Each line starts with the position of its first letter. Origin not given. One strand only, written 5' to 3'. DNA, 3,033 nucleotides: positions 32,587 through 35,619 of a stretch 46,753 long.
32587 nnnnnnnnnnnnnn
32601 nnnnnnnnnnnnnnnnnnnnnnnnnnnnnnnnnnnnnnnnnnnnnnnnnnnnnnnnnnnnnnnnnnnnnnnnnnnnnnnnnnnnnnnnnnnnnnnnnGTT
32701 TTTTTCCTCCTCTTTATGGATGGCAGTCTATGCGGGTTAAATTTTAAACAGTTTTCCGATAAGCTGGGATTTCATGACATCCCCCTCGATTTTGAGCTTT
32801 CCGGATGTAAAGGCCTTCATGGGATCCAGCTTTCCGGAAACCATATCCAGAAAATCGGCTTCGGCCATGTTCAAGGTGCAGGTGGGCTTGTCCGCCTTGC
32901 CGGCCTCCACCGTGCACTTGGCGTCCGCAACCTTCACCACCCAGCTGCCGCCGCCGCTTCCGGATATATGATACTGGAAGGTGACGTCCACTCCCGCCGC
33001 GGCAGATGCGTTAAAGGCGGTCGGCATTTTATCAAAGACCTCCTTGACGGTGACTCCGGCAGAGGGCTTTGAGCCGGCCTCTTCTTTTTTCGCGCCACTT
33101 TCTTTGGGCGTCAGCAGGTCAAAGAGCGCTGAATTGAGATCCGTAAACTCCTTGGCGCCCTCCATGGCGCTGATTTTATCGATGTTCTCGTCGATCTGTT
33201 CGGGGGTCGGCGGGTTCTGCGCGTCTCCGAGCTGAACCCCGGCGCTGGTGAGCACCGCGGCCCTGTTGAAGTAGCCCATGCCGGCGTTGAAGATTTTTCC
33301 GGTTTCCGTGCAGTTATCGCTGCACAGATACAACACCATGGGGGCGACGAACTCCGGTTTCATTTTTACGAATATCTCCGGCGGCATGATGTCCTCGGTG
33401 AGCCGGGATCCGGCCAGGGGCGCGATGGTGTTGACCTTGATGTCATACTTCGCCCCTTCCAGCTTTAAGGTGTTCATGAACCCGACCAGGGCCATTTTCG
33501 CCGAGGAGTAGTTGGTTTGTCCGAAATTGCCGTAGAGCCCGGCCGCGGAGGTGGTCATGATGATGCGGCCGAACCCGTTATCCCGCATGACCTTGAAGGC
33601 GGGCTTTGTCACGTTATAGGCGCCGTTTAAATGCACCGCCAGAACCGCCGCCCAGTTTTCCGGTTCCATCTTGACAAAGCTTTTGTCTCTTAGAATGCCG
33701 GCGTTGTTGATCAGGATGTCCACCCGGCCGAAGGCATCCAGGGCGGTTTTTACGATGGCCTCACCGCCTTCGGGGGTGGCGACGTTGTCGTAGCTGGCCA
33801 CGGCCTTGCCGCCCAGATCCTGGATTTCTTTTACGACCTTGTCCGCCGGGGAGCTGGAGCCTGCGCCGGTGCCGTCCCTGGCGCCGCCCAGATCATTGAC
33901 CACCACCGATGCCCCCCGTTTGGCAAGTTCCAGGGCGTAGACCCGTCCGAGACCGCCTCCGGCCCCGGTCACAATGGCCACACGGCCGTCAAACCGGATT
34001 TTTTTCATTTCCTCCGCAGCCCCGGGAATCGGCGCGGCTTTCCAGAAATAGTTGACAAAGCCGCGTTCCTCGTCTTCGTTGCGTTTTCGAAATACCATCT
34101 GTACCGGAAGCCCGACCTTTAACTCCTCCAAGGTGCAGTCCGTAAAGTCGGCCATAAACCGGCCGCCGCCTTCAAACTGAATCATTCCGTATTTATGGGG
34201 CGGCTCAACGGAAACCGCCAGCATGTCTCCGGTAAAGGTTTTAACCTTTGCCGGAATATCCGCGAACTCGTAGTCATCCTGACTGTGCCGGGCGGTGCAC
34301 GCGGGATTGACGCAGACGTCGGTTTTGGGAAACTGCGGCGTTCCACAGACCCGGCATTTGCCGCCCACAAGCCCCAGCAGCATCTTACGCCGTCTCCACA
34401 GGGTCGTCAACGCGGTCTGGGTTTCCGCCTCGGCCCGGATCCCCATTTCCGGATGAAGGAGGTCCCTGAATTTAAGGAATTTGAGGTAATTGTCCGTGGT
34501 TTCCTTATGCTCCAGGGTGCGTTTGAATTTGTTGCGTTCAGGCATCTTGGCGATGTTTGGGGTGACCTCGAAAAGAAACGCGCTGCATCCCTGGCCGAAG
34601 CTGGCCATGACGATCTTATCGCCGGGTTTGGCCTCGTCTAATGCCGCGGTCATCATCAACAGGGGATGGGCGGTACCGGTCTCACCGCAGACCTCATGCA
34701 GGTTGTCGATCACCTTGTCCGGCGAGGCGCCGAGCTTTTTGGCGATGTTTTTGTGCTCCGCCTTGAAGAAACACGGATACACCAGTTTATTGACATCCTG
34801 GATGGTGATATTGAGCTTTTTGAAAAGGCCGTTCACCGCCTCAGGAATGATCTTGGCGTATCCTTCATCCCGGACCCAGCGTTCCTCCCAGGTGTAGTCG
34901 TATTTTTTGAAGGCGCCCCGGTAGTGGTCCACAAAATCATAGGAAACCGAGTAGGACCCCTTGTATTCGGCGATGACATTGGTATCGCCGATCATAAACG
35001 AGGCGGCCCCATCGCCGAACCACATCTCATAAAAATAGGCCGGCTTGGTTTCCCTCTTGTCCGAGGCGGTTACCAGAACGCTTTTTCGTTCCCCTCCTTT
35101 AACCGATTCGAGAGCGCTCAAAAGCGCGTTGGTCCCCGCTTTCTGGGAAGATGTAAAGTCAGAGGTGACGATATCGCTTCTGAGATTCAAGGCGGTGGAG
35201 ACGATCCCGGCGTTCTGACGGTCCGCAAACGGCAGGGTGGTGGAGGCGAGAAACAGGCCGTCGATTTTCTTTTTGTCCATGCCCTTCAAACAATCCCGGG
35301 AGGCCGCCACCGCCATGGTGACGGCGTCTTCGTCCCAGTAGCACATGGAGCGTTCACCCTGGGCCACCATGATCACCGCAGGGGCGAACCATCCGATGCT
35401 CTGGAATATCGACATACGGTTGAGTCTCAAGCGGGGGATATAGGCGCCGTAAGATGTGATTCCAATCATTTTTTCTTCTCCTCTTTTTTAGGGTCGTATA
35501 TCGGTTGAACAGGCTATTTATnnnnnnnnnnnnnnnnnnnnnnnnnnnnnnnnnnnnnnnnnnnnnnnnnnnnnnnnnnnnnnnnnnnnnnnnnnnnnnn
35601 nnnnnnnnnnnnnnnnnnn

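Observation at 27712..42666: Candidate undescribed system: a 15-kb anaerobic lipid-catabolic supercluster mirroring peroxisomal branched-chain beta-oxidation, with three SCP2 domains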

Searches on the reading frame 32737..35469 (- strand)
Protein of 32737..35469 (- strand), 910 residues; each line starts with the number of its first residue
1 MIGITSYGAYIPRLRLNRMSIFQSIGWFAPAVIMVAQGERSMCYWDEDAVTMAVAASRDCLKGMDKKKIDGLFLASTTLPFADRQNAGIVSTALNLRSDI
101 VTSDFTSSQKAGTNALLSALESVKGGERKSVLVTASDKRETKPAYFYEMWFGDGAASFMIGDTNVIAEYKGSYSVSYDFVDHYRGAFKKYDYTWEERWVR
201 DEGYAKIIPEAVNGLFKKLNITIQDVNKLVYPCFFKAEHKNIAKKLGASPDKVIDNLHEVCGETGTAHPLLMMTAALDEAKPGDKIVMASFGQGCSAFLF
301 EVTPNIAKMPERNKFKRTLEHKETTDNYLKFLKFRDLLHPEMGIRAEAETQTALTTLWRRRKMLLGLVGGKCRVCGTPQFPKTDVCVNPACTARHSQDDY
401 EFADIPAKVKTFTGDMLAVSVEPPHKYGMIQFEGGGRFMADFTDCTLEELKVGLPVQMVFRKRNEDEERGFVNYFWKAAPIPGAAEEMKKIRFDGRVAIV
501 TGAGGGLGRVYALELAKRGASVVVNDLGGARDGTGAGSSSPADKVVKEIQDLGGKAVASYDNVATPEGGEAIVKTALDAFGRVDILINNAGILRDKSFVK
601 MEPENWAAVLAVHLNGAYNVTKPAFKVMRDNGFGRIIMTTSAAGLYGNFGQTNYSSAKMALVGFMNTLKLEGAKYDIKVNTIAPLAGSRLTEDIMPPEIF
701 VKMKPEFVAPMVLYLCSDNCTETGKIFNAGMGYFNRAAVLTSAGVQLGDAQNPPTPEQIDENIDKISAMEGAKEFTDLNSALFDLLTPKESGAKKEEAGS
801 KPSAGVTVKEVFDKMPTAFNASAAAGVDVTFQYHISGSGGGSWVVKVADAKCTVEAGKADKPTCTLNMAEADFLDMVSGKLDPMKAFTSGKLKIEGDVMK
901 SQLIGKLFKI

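Call 4: search_protein_families(library=pfam, proteins=[window:32737-35469:-])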
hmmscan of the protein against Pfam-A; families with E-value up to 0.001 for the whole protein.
window:32737-35469:- (910 aa): 8 families
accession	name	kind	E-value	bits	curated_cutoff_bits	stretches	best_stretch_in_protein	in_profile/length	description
PF00106.31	adh_short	-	9.8e-43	146.3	26.6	1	496-684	1-179/195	short chain dehydrogenase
PF13561.12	adh_short_C2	-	1.6e-28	100.3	27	1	502-718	1-219/236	Enoyl-(Acyl carrier protein) reductase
PF02036.22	SCP2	-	6.2e-20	71.9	21.3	1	823-909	15-101/101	SCP-2 sterol transfer family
PF08659.16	KR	-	2.5e-19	70.3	22.6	1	499-672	4-167/180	KR domain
PF08541.16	ACP_syn_III_C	-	2.9e-10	40.6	26.6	1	218-296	3-82/90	3-Oxoacyl-[acyl-carrier-protein (ACP)] synthase III C terminal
PF14864.11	Alkyl_sulf_C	-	1.9e-09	38.3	27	1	805-901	10-106/125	Alkyl sulfatase C-terminal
PF01796.24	OB_ChsH2_C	-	1.1e-07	32.2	27.1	1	419-461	23-65/65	ChsH2, C-terminal OB-fold domain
PF12172.15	zf-ChsH2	-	0.00092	19.4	23.2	0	367-391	9-31/37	ChsH2, rubredoxin-like zinc ribbon domain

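Call 7: search_protein_families(library=ncbifam, proteins=[window:32737-35469:-], max_evalue=0.00001)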
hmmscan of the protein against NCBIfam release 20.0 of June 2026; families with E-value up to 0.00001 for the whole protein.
window:32737-35469:- (910 aa): 202 families (the best 25 are shown)
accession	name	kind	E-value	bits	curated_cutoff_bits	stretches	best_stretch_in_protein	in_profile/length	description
NF005861.0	PRK07791.1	subfamily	4.5e-72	243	373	1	493-765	4-286/300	SDR family oxidoreductase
NF003274.0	PRK04262.1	equivalog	8e-61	206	244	1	1-338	2-344/347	hydroxymethylglutaryl-CoA synthase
NF005862.0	PRK07792.1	equivalog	5.2e-53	180.2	414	1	487-722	5-243/307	3-oxoacyl-ACP reductase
NF004198.0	PRK05653.1-3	equivalog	3.1e-46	157.8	296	1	493-719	5-231/248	3-oxoacyl-ACP reductase FabG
TIGR01830.1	3oxo_ACP_reduc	equivalog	1.4e-45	155.8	297.75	1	498-693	1-188/239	3-oxoacyl-[acyl-carrier-protein] reductase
TIGR03971.1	SDR_subfam_1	subfamily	2.9e-45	154.7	300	1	493-685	1-196/271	mycofactocin-coupled SDR family oxidoreductase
TIGR01829.1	AcAcCoA_reduct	subfamily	1.4e-44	152.5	302.1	1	496-718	1-224/242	acetoacetyl-CoA reductase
NF009466.0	PRK12826.1-2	subfamily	1.1e-43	149.5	222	1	496-720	4-230/248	3-oxoacyl-ACP reductase FabG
TIGR00748.1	HMG_CoA_syn_Arc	equivalog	1e-41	143.3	353.35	1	1-335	1-340/345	hydroxymethylglutaryl-CoA synthase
NF009546.0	PRK12935.1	equivalog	1.8e-41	142.3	418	1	492-685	3-187/247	acetoacetyl-CoA reductase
NF009464.0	PRK12824.1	subfamily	5.9e-41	140.7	269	1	496-719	3-227/245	3-oxoacyl-ACP reductase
NF009093.0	PRK12429.1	subfamily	1e-39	136.4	258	1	493-684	3-184/259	3-hydroxybutyrate dehydrogenase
TIGR01963.1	PHB_DH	subfamily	2.9e-38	131.6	307.05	1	496-684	2-180/255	3-hydroxybutyrate dehydrogenase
NF005853.0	PRK07774.1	equivalog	3.1e-38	131.6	303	1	492-736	3-249/250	SDR family oxidoreductase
NF004200.0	PRK05653.1-5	equivalog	4.2e-38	131.3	273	1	497-720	4-227/242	3-oxoacyl-ACP reductase FabG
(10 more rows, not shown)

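Call 9: find_homologous_proteins(query=window:32737-35469:-, max_evalue=1e-20)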
Query window:32737-35469:- (910 aa): 1304 proteins with E <= 1e-20 among 8000 candidates; the best 120 are listed.
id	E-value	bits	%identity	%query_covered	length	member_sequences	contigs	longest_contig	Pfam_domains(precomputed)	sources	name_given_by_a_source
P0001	0.0e+0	2081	100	100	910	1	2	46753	PF08659.17,PF14864.12,PF13561.13,PF01796.24,PF08541.17,PF02036.23,PF00106.32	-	-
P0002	0.0e+0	1949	92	100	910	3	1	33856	PF08659.17,PF14864.12,PF13561.13,PF01796.24,PF08541.17,PF02036.23,PF00106.32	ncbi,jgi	-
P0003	0.0e+0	1791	84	100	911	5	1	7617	PF12172.15,PF08659.17,PF14864.12,PF13561.13,PF01796.24,PF08541.17,PF02036.23,PF00106.32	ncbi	-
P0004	0.0e+0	1746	81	100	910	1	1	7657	PF12172.15,PF08659.17,PF14864.12,PF13561.13,PF01796.24,PF08541.17,PF02036.23,PF00106.32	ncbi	-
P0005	0.0e+0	1746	81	100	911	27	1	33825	PF08659.17,PF14864.12,PF13561.13,PF01796.24,PF08541.17,PF02036.23,PF00106.32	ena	-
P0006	0.0e+0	1745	81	100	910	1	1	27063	PF08659.17,PF14864.12,PF13561.13,PF01796.24,PF08541.17,PF02036.23,PF00106.32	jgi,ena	-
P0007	0.0e+0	1744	81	100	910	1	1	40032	PF08659.17,PF14864.12,PF13561.13,PF01796.24,PF08541.17,PF02036.23,PF00106.32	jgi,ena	-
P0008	0.0e+0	1741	81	100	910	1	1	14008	PF08659.17,PF14864.12,PF13561.13,PF01796.24,PF08541.17,PF02036.23,PF00106.32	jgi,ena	-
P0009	0.0e+0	1740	82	100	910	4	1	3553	PF12172.15,PF08659.17,PF14864.12,PF13561.13,PF01796.24,PF08541.17,PF02036.23,PF00106.32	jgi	jgi:3-hydroxy-3-methylglutaryl CoA synthase/NAD(P)-dependent dehydrogenase (short-subunit alcohol de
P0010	0.0e+0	1740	81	100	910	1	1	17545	PF12172.15,PF08659.17,PF14864.12,PF13561.13,PF01796.24,PF08541.17,PF02036.23,PF00106.32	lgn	-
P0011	0.0e+0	1734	81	100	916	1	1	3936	PF12172.15,PF08659.17,PF14864.12,PF13561.13,PF01796.24,PF08541.17,PF02036.23,PF00106.32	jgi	jgi:3-hydroxy-3-methylglutaryl CoA synthase/NAD(P)-dependent dehydrogenase (short-subunit alcohol de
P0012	0.0e+0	1725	83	98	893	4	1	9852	PF12172.15,PF08659.17,PF14864.12,PF13561.13,PF01796.24,PF08541.17,PF02036.23,PF00106.32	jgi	jgi:3-hydroxy-3-methylglutaryl CoA synthase/NAD(P)-dependent dehydrogenase (short-subunit alcohol de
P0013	0.0e+0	1716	79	100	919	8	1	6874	PF12172.15,PF08659.17,PF14864.12,PF13561.13,PF01796.24,PF08541.17,PF02036.23,PF00106.32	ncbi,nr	ncbi:MAG: SDR family NAD(P)-dependent oxidoreductase [Desulfosalsimonadaceae bacterium]|nr:SDR famil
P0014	0.0e+0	1713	79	100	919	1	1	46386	PF08659.17,PF14864.12,PF13561.13,PF01796.24,PF08541.17,PF02036.23,PF00106.32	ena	-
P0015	0.0e+0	1707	80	100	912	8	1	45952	PF08659.17,PF14864.12,PF13561.13,PF01796.24,PF08541.17,PF02036.23,PF00106.32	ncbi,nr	ncbi:MAG: SDR family NAD(P)-dependent oxidoreductase [Desulfobacteraceae bacterium]|nr:MAG: SDR fami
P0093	0.0e+0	1527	71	100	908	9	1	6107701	PF08659.17,PF14864.12,PF13561.13,PF01796.24,PF08541.17,PF02036.23,PF00106.32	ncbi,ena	-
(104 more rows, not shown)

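Call 10: find_related_loci(query=window:32737-35469:-, collection=genome_contigs, flank=10000)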
Query window:32737-35469:- (910 aa) in genome_contigs; peptide patterns used: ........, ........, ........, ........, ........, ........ (x = any residue, [..] = any of these).
235 stretches matched a pattern; 181 encode a relative of the query (tblastn E <= 1e-3); the best 80 are kept; 80 distinct loci.
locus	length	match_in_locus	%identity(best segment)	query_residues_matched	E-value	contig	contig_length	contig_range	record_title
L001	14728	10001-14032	92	1-910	0e+0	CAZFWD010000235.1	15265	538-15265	MAG TPA_asm: uncultured Desulfonema sp. isolate SRP067234_co1_293 genome assembly, contig: k99_355031, whole genome shot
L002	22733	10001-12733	84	1-910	0e+0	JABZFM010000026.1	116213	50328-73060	MAG: Desulfobacteraceae bacterium isolate Grevelingen_8MPa_metabat2.60 scaffold_403, whole genome shotgun sequence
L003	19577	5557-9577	83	1-910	0e+0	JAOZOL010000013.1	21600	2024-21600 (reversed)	MAG: Desulfobacterales bacterium isolate GMC4.maxbin2.077_sub GMC4_2213_length_21600_cov_19.213646, whole genome shotgun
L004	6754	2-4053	82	1-910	0e+0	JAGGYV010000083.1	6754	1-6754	MAG: Desulfobacteraceae bacterium isolate AUK187 PB_MBMC_141_c_000000000527, whole genome shotgun sequence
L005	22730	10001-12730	81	1-910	0e+0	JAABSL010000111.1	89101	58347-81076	MAG: Desulfobacteraceae bacterium isolate S12.Bin036 NODE_1_length_89101_cov_22.9258, whole genome shotgun sequence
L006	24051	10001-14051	81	1-910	0e+0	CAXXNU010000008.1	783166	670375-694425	MAG: Desulfobacterales bacterium isolate 6d091e9b-094b-40f3-8738-6f7f297dc317 genome assembly, contig: contig_8, whole g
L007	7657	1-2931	81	1-910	0e+0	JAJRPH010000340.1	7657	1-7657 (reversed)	MAG: Deltaproteobacteria bacterium isolate Dive100_bin1.40 k141_784363, whole genome shotgun sequence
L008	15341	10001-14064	80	1-910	0e+0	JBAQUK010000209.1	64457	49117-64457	MAG: Desulfosalsimonadaceae bacterium isolate MFD12006_ilm_asm_bin16 k127_7219, whole genome shotgun sequence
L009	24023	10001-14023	80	1-910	0e+0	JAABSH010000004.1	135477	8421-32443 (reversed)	MAG: Desulfobacteraceae bacterium isolate S10.Bin129 NODE_4_length_135477_cov_10.7397, whole genome shotgun sequence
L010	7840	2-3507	79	1-910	0e+0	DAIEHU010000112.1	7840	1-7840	MAG TPA_asm: Desulfobacteraceae bacterium isolate clean1013 NODE_112_length_7840_cov_3.541543, whole genome shotgun sequ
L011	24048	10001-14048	80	1-910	0e+0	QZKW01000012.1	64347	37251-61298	MAG: Desulfobacteraceae bacterium isolate SURF_3 Ga0104751_1000538, whole genome shotgun sequence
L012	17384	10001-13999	78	1-910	0e+0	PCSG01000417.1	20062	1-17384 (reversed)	MAG: Desulfobacterales bacterium CG23_combo_of_CG06-09_8_20_14_all_51_8 CG23_scaffold_13105_c, whole genome shotgun sequ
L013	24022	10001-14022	79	1-910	0e+0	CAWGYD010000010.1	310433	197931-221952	MAG: uncultured delta proteobacterium isolate MFD01721.bin.2.120 genome assembly, contig: contig_52979, whole genome sho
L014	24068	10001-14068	80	1-910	0e+0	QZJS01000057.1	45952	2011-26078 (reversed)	MAG: Desulfobacteraceae bacterium isolate SURF_33 Ga0104751_1001119, whole genome shotgun sequence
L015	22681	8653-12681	76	1-910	0e+0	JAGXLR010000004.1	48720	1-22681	MAG: Desulfobacterales bacterium isolate GSL_CB2_4 NODE_62_length_48720_cov_6.92264, whole genome shotgun sequence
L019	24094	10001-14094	75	1-910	0e+0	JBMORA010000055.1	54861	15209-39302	MAG: Thermodesulfobacteriota bacterium isolate Betzabe_MAG168 MAG168_55, whole genome shotgun sequence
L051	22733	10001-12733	71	1-910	0e+0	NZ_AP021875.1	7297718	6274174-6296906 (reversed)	Desulfosarcina widdelii strain PP31 chromosome, complete genome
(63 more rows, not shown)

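Call 16: search_protein_families(library=pfam, proteins=[L051:14040-15146:+, L051:16359-17015:+, L051:17171-19177:+, L051:19190-20251:-, L051:20486-21415:+, L051:21534-22706:+, L019:15398-16540:+, L019:16734-17882:+, L019:17816-19051:+, L019:22481-23521:+], max_evalue=0.00001)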
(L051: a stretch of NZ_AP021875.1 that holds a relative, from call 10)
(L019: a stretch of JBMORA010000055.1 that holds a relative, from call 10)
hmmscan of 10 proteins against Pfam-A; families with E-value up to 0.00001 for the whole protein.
L051:14040-15146:+ (368 aa): 4 families
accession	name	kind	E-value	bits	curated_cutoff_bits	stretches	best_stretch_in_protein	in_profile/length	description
PF00441.29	Acyl-CoA_dh_1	-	1.6e-33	116.4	22.4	1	218-366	1-149/150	Acyl-CoA dehydrogenase, C-terminal domain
PF02771.21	Acyl-CoA_dh_N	-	1.3e-28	100.1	22.9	1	1-106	7-113/113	Acyl-CoA dehydrogenase, N-terminal domain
PF02770.24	Acyl-CoA_dh_M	-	1.4e-22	80.1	33.3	1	110-206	1-97/97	Acyl-CoA dehydrogenase, middle domain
PF08028.16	Acyl-CoA_dh_2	-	1.8e-13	51.4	22.7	1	236-355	4-133/134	Acyl-CoA dehydrogenase, C-terminal domain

L051:16359-17015:+ (218 aa): 2 families
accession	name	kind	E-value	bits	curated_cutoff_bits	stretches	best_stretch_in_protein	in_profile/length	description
PF12850.12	Metallophos_2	-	4.3e-12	46.7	27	1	8-158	2-124/154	Calcineurin-like phosphoesterase superfamily domain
PF00149.33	Metallophos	-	3.9e-07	31.1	21.5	1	8-152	2-190/191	Calcineurin-like phosphoesterase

L051:17171-19177:+ (668 aa): 8 families
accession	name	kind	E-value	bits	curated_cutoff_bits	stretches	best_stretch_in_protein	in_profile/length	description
PF00724.26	Oxidored_FMN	-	1.1e-70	239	27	1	7-336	2-342/342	NADH:flavin oxidoreductase / NADH oxidase family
PF07992.20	Pyr_redox_2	-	4.2e-22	79.4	26.1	1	380-629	1-241/291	Pyridine nucleotide-disulphide oxidoreductase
PF03486.20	HI0933_like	-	1.4e-09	38.2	50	1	381-422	2-43/244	HI0933-like protein Rossmann domain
PF00070.33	Pyr_redox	-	1.8e-09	38.4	22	0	381-412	1-32/82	Pyridine nucleotide-disulphide oxidoreductase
PF01266.30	DAO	-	2.3e-09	37.7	27.9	0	381-423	1-44/353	FAD dependent oxidoreductase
PF13450.12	NAD_binding_8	-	1.7e-08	35.1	21.9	1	384-417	1-34/68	NAD(P)-binding Rossmann-like domain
PF12831.13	FAD_oxidored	-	8e-07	29.1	27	1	382-426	2-46/416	FAD dependent oxidoreductase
PF00890.30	FAD_binding_2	-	3.4e-06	26.9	20.4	1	382-422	2-42/414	FAD binding domain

L051:19190-20251:- (353 aa): 2 families
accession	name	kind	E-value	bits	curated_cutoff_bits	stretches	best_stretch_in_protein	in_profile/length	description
PF08545.16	ACP_syn_III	-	3.8e-20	72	24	1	128-204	1-79/80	3-Oxoacyl-[acyl-carrier-protein (ACP)] synthase III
PF08541.16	ACP_syn_III_C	-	3.1e-14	53.3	26.6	1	252-351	1-89/90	3-Oxoacyl-[acyl-carrier-protein (ACP)] synthase III C terminal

L051:20486-21415:+ (309 aa): 2 families
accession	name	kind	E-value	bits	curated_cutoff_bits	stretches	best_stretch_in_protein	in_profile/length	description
PF00263.26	Secretin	-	4e-07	30.2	27.5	1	179-283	14-129/169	Bacterial type II and III secretion system protein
PF03958.22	Secretin_N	-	3e-06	27.8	28.2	1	59-117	2-69/69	Bacterial type II/III secretion system short domain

L051:21534-22706:+ (390 aa): 2 families
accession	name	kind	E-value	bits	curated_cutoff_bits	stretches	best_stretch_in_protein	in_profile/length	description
PF16653.10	Sacchrp_dh_C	-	7.4e-48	164.4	31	1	125-380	1-265/265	Saccharopine dehydrogenase C-terminal domain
PF03435.24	Sacchrp_dh_NADP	-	2.8e-16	60.5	25.1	1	3-121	1-129/129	Saccharopine dehydrogenase NADP binding domain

L019:15398-16540:+ (380 aa): 4 families
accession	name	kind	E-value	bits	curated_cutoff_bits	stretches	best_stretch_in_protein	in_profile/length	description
PF02771.21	Acyl-CoA_dh_N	-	1.6e-32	112.6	22.9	1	7-118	1-113/113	Acyl-CoA dehydrogenase, N-terminal domain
PF00441.29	Acyl-CoA_dh_1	-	2.2e-32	112.7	22.4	1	230-378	1-149/150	Acyl-CoA dehydrogenase, C-terminal domain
PF02770.24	Acyl-CoA_dh_M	-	4.4e-26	91.3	33.3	1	122-218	1-97/97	Acyl-CoA dehydrogenase, middle domain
PF08028.16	Acyl-CoA_dh_2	-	1.7e-07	32.1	22.7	1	251-367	7-133/134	Acyl-CoA dehydrogenase, C-terminal domain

L019:16734-17882:+ (382 aa): 4 families
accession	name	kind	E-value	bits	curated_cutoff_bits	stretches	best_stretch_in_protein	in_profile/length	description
PF00441.29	Acyl-CoA_dh_1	-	1.7e-44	152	22.4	1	229-377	1-149/150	Acyl-CoA dehydrogenase, C-terminal domain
PF02771.21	Acyl-CoA_dh_N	-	4.6e-27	95.1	22.9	1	5-117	1-113/113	Acyl-CoA dehydrogenase, N-terminal domain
PF08028.16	Acyl-CoA_dh_2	-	1.2e-20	74.6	22.7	1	245-360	2-127/134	Acyl-CoA dehydrogenase, C-terminal domain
PF02770.24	Acyl-CoA_dh_M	-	7.6e-15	55.3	33.3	1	122-217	2-97/97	Acyl-CoA dehydrogenase, middle domain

L019:17816-19051:+ (411 aa): 4 families
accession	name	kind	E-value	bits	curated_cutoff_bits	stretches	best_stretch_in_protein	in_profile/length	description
PF02771.21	Acyl-CoA_dh_N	-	3.3e-33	114.9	22.9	1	38-149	1-113/113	Acyl-CoA dehydrogenase, N-terminal domain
PF00441.29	Acyl-CoA_dh_1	-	2.3e-30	106.2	22.4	1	261-409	1-149/150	Acyl-CoA dehydrogenase, C-terminal domain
PF02770.24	Acyl-CoA_dh_M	-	2e-23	82.8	33.3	1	153-249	1-97/97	Acyl-CoA dehydrogenase, middle domain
PF08028.16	Acyl-CoA_dh_2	-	1.4e-08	35.5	22.7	1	282-398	7-133/134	Acyl-CoA dehydrogenase, C-terminal domain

L019:22481-23521:+ (346 aa): 3 families
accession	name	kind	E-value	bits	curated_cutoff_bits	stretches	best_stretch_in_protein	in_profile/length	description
PF03060.21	NMO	-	6.6e-66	223.4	28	2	79-331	104-330/331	Nitronate monooxygenase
PF00478.31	IMPDH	-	3e-10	40.1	25.6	1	2-213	24-258/345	IMP dehydrogenase / GMP reductase domain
PF01070.24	FMN_dh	-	2.5e-08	33.8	24.9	1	118-199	227-310/350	FMN-dependent dehydrogenase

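Call 22: find_encoding_contigs(protein=P0093, flank=10000, max_places=3)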
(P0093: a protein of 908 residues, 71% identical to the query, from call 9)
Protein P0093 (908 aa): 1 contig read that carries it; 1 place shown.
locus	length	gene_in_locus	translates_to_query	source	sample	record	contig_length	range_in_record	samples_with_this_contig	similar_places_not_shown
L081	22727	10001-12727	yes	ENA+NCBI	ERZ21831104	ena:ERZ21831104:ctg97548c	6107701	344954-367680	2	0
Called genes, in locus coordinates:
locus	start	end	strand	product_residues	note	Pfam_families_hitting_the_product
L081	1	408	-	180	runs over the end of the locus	PF07700:HNOB, PF02830:V4R (weak)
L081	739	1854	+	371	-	PF01548:DEDD_Tnp_IS110, PF02371:Transposase_20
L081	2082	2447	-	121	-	PF00072:Response_reg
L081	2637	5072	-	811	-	PF00989:PAS, PF13188:PAS_8 (weak), PF08447:PAS_3 (weak), PF08448:PAS_4, PF13426:PAS_9, PF00512:HisKA, PF02518:HATPase_c, PF00072:Response_reg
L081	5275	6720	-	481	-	PF21749:DACND, PF21750:DACNH, PF02457:DAC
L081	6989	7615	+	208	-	PF00440:TetR_N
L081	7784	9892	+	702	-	PF22622:MFE-2_hydrat-2_N, PF13452:FAS1_DH_region (weak), PF01575:MaoC_dehydratas, PF00106:adh_short, PF08659:KR, PF13561:adh_short_C2, PF14864:Alkyl_sulf_C (faint), PF02036:SCP2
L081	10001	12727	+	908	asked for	PF08541:ACP_syn_III_C, PF01796:OB_ChsH2_C, PF00106:adh_short, PF08659:KR, PF13561:adh_short_C2, PF14864:Alkyl_sulf_C, PF02036:SCP2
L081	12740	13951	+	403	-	PF00108:Thiolase_N, PF02803:Thiolase_C, PF22691:Thiolase_C_1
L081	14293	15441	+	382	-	PF02771:Acyl-CoA_dh_N, PF02770:Acyl-CoA_dh_M, PF00441:Acyl-CoA_dh_1, PF08028:Acyl-CoA_dh_2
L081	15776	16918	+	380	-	PF02771:Acyl-CoA_dh_N, PF02770:Acyl-CoA_dh_M, PF00441:Acyl-CoA_dh_1, PF08028:Acyl-CoA_dh_2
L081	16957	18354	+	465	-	PF02629:CoA_binding, PF13380:CoA_binding_2, PF13607:Succ_CoA_lig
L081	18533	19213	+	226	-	PF13549:ATP-grasp_5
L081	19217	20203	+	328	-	PF13529:Peptidase_C39_2 (faint), PF14399:BtrH_N, PF16169:DUF4872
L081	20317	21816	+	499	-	PF00890:FAD_binding_2 (weak), PF01134:GIDA (faint), PF01266:DAO (weak), PF01494:FAD_binding_3 (faint), PF01593:Amino_oxidase, PF01946:Thi4 (weak), PF12831:FAD_oxidored (weak), PF13450:NAD_binding_8, +2 more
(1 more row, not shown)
